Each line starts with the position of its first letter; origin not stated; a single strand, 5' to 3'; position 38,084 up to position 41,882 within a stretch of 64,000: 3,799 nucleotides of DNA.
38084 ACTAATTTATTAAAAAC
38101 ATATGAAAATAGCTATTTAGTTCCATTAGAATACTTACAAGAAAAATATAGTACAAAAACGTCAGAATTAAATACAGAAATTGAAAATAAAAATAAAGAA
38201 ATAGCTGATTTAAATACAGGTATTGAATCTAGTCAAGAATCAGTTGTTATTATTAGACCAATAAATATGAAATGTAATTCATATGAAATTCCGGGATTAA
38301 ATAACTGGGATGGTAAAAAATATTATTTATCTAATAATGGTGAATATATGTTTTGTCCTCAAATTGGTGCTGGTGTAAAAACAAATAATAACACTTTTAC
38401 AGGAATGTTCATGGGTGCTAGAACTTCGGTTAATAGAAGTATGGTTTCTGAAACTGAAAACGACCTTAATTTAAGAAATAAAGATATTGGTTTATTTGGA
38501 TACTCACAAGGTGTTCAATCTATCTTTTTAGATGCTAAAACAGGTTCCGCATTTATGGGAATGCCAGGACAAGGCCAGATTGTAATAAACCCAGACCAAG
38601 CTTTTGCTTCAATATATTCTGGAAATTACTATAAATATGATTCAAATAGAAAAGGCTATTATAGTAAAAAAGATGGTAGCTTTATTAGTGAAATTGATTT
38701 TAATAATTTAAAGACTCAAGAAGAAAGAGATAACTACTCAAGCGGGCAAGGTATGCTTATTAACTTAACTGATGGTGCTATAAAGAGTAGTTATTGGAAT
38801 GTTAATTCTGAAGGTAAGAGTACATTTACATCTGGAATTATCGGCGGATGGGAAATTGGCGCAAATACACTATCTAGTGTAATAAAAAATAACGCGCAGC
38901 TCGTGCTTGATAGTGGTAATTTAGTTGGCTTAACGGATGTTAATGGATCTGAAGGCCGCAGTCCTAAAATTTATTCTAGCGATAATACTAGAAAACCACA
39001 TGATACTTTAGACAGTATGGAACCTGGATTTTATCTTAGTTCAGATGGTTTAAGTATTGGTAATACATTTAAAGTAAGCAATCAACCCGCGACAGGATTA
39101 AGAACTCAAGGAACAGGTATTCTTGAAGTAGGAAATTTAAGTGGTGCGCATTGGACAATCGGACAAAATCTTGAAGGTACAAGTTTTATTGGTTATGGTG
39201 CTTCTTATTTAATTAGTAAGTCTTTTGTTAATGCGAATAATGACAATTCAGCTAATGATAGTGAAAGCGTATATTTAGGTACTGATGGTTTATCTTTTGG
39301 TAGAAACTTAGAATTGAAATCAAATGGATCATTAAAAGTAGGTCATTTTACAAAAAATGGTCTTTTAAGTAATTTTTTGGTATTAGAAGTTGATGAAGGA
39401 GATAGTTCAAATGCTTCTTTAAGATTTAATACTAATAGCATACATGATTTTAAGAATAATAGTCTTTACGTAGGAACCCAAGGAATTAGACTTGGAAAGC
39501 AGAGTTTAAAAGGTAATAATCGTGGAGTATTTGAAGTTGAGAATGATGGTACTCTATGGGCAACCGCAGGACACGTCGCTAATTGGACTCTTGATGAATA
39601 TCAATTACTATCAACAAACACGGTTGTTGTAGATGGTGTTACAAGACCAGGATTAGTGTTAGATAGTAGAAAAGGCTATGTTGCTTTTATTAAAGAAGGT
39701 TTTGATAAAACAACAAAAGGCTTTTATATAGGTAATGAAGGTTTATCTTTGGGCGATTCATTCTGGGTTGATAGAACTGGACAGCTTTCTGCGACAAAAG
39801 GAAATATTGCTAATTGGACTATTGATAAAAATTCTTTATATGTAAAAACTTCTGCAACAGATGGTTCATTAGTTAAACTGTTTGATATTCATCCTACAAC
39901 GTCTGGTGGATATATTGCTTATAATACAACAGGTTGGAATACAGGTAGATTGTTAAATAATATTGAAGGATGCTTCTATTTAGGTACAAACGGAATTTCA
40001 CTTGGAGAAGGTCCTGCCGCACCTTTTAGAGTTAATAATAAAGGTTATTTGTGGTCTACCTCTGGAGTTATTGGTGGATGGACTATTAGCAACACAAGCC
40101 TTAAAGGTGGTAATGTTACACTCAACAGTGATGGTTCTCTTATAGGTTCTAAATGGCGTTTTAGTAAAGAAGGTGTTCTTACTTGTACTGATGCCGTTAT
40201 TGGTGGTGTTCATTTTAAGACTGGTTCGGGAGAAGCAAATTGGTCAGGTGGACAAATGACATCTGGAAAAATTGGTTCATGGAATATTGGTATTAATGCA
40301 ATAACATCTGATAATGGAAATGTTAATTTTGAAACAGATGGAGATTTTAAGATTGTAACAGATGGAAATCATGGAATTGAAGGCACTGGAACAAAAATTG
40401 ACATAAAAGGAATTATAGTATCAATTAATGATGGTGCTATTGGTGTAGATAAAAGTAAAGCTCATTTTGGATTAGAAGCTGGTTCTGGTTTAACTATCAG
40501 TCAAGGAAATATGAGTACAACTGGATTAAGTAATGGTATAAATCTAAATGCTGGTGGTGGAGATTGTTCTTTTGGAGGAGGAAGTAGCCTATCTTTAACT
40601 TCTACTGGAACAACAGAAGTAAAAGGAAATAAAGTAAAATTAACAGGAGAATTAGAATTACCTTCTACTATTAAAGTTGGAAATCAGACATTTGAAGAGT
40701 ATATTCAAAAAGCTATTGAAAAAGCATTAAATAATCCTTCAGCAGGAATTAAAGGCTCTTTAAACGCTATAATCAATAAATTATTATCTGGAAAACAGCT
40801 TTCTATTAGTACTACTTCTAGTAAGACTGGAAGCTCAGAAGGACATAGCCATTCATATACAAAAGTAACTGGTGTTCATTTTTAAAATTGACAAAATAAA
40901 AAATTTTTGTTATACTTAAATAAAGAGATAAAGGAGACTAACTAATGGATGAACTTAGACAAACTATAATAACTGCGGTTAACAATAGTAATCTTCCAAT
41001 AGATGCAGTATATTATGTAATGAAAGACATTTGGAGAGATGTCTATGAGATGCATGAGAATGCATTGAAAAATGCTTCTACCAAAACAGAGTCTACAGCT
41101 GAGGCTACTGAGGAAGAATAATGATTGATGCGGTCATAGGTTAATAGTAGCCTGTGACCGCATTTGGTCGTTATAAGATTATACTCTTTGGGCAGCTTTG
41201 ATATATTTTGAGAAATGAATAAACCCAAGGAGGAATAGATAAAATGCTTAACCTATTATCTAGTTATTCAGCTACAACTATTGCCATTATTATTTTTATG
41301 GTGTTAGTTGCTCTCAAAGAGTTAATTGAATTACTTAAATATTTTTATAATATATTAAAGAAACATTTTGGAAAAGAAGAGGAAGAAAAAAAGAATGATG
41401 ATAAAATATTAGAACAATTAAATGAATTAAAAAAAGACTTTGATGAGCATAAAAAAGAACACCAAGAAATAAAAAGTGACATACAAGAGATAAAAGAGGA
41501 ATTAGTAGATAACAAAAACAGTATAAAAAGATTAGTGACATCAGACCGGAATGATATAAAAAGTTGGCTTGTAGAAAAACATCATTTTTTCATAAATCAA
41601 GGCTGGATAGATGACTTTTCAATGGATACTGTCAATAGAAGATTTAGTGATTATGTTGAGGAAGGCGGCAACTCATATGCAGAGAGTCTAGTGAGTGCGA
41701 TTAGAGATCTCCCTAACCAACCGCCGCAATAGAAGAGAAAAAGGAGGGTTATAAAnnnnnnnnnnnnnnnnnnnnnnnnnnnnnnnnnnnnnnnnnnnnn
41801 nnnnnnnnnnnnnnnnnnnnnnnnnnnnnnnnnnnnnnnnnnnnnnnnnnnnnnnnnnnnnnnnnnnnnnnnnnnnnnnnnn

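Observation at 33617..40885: Giant 2422-aa tail protein with about 8 tandem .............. beta-repeats and a central coiled coil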

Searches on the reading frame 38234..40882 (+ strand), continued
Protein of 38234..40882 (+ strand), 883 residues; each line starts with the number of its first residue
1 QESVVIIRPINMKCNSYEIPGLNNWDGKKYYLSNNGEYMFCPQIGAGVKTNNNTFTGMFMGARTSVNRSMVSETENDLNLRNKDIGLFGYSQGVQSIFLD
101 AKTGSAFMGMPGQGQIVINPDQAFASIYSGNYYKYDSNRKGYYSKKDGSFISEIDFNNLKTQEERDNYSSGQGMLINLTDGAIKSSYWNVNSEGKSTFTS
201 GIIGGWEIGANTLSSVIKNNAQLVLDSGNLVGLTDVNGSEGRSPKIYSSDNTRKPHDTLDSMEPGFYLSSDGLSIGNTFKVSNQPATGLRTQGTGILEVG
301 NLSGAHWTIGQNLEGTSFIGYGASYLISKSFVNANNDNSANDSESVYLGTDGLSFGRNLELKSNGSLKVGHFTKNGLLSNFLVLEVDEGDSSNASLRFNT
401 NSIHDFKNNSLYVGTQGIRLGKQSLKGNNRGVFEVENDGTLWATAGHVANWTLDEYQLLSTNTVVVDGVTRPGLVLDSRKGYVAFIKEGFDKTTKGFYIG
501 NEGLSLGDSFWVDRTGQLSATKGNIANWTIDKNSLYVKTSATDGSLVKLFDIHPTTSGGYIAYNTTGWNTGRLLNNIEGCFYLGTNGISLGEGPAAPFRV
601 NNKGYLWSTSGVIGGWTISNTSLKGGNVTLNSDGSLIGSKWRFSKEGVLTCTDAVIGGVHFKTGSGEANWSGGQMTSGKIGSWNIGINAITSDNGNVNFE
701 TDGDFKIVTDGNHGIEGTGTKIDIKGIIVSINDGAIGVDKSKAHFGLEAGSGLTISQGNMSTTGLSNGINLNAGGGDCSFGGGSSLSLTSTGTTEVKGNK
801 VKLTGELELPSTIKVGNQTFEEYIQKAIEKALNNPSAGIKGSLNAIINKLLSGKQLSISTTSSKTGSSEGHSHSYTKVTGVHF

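Call 113: search_protein_families(library=pfam, alignment_id=A5, max_evalue=0.001)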
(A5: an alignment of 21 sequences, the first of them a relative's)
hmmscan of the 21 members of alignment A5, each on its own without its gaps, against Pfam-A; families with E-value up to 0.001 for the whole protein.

A. member 1, P0157 (2658 aa): 0 families

B. families by the number of members that match (of 21 scanned): 3 families
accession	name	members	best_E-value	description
PF13884.11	Peptidase_S74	1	3.9e-15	Chaperone of endosialidase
PF00657.28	Lipase_GDSL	1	1.5e-06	GDSL-like Lipase/Acylhydrolase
PF13472.12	Lipase_GDSL_2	1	1.6e-06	GDSL-like Lipase/Acylhydrolase family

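Call 117: find_encoding_contigs(protein=P0036, flank=10000, max_places=1)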
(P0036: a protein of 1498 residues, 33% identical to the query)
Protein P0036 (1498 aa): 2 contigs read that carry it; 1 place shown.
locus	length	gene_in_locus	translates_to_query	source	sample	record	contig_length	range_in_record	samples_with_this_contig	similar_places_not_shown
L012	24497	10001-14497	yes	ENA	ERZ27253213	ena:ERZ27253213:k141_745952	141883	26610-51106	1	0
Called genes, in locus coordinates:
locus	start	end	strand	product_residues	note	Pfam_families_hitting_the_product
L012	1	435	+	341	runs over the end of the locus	-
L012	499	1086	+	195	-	-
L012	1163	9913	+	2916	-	PF10145:PhageMin_Tail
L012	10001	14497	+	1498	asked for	-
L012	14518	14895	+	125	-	-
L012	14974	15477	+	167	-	-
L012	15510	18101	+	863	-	-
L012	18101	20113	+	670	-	-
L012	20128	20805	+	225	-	-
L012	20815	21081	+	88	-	-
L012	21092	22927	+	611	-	-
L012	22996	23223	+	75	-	-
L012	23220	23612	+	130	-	-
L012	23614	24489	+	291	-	-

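Call 118: find_encoding_contigs(protein=P0013, flank=10000, max_places=1)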
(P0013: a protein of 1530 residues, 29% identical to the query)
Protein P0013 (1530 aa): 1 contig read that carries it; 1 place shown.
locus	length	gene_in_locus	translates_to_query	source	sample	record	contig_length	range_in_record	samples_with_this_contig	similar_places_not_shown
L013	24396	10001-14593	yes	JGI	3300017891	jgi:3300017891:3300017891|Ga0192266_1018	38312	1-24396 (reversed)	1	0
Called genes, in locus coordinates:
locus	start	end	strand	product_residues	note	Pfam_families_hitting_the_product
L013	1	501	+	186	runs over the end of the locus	-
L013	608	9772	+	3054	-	-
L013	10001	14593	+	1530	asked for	-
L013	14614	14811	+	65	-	-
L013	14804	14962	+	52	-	-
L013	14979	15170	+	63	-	-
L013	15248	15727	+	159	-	-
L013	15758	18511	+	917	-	-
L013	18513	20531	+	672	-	-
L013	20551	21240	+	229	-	-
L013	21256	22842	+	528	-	-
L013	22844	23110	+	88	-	-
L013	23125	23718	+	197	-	-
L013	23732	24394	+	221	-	?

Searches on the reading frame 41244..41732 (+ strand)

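Call 5: search_protein_families(library=pfam, proteins=[window:41244-41732:+], max_evalue=0.1)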
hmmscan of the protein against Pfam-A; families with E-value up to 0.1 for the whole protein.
window:41244-41732:+ (162 aa): 26 families (the best 25 are shown)
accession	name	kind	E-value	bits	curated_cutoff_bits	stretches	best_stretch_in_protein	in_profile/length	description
PF01814.28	Hemerythrin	-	3.7e-07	31.1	25.3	1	24-111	32-114/127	Hemerythrin HHE cation binding domain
PF07926.17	TPR_MLP1_2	-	0.0017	18.8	36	1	51-96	51-96/129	TPR/MLP1/MLP2-like protein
PF25746.1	Phage_Repressor_c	-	0.0019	17.9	27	1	39-94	293-346/352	Streptomyces phage repressor protein c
PF06785.16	UPF0242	-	0.0028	18.2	33.5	1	5-108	27-126/194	Uncharacterised protein family (UPF0242) N-terminus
PF02646.22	RmuC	-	0.0032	17.1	26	1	43-107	219-283/291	RmuC family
PF02403.27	Seryl_tRNA_N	-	0.0085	16.8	28.2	1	24-86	41-103/108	Seryl-tRNA synthetase N-terminal domain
PF07766.19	LETM1_RBD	-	0.011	15.8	25.3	1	27-124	35-127/229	LETM1-like, RBD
PF03961.19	FapA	-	0.011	15.8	31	1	22-96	152-234/272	Flagellar Assembly Protein A beta solenoid domain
PF00851.24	Peptidase_C6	-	0.011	15.1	25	1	38-111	65-139/440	Helper component proteinase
PF00773.25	RNB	-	0.015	15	29.3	1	43-112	132-202/326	RNB domain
PF19745.5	FUT8_N_cat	-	0.016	14.5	27.6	1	36-140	24-126/499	Alpha-(1,6)-fucosyltransferase N- and catalytic domains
PF18548.6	MetOD2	-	0.019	15.3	30.6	1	24-82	28-86/88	Metanogen output domain 2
PF20750.3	PAP_NTPase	-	0.021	15.2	27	1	41-116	31-105/194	Poly(A) polymerase nucleotidyltransferase domain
PF01956.21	EMC3_TMCO1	-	0.022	15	27.1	1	12-93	12-85/169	Integral membrane protein EMC3/TMCO1-like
PF14584.11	DUF4446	-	0.023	15.1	27.4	1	14-87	3-75/150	Protein of unknown function (DUF4446)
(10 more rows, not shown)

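Call 6: search_protein_families(library=phrogs, proteins=[window:41244-41732:+], max_evalue=0.01)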
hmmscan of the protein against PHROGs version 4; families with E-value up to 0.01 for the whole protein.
window:41244-41732:+ (162 aa): 6 families
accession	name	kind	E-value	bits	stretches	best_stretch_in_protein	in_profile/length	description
phrog_4105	-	unknown function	4.6e-07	31.1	1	109-160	49-100/103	-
phrog_4257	-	unknown function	1.1e-06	30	1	56-157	31-132/138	-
phrog_1009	-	unknown function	0.0021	19.1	1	12-99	13-97/103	-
phrog_5218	-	unknown function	0.0021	17.2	1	23-100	104-181/1599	-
phrog_6197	-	lysis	0.0059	17.8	1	17-107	10-93/167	Rz-like spanin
phrog_95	-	integration and excision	0.0093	15.6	1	48-100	422-476/651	integrase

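Call 103: search_protein_families(library=ncbifam, proteins=[window:41244-41732:+], max_evalue=0.1)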
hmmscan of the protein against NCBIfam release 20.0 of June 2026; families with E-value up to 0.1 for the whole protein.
window:41244-41732:+ (162 aa): 16 families
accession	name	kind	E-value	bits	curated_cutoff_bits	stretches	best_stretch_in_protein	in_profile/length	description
TIGR03545.1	TIGR03545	subfamily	0.00013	20.7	173.35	1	52-145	207-301/556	TIGR03545 family protein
TIGR02481.1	hemeryth_dom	domain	0.0013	18.8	51.75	1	26-111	39-113/126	hemerythrin domain-containing protein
TIGR01559.1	squal_synth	equivalog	0.0037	16.5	286.75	1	23-82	52-112/337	squalene synthase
NF045487.1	ASRP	equivalog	0.0073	15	300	1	43-102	128-187/593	archaea-specific SMC-related protein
NF033749.1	bact_hemeryth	subfamily_domain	0.0087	16.2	84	1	27-111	43-115/129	bacteriohemerythrin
NF011043.0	PRK14473.1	equivalog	0.0098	15.8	168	1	13-82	12-82/164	F0F1 ATP synthase subunit B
TIGR00414.1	serS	equivalog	0.011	14.8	301.65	1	25-87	43-106/418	serine--tRNA ligase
NF037998.2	RND_1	equivalog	0.013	13.2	400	1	36-121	1069-1156/1237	protein translocase SecDF, variant type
NF006021.0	PRK08163.1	equivalog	0.02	13.9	459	1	67-112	243-288/398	3-hydroxybenzoate 6-monooxygenase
TIGR03142.1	cytochro_ccmI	equivalog_domain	0.023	15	29.3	1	18-99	2-85/118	c-type cytochrome biogenesis protein CcmI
TIGR02168.1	SMC_prok_B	equivalog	0.023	12.4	567.35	1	42-97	245-300/1181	chromosome segregation protein SMC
TIGR04211.1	SH3_and_anchor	equivalog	0.024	14.2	65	1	38-103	99-164/198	TIGR04211 family SH3 domain-containing protein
TIGR03495.1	phage_LysB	equivalog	0.03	14.6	92.75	1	16-108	6-97/135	Rz-like lysis system protein LysB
NF035941.1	GBS_alph_likeN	equivalog_domain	0.055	12.9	250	1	48-85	182-219/225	alpha-like surface protein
TIGR01554.3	major_cap_HK97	equivalog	0.072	12.2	27.5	1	33-90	14-72/385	phage major capsid protein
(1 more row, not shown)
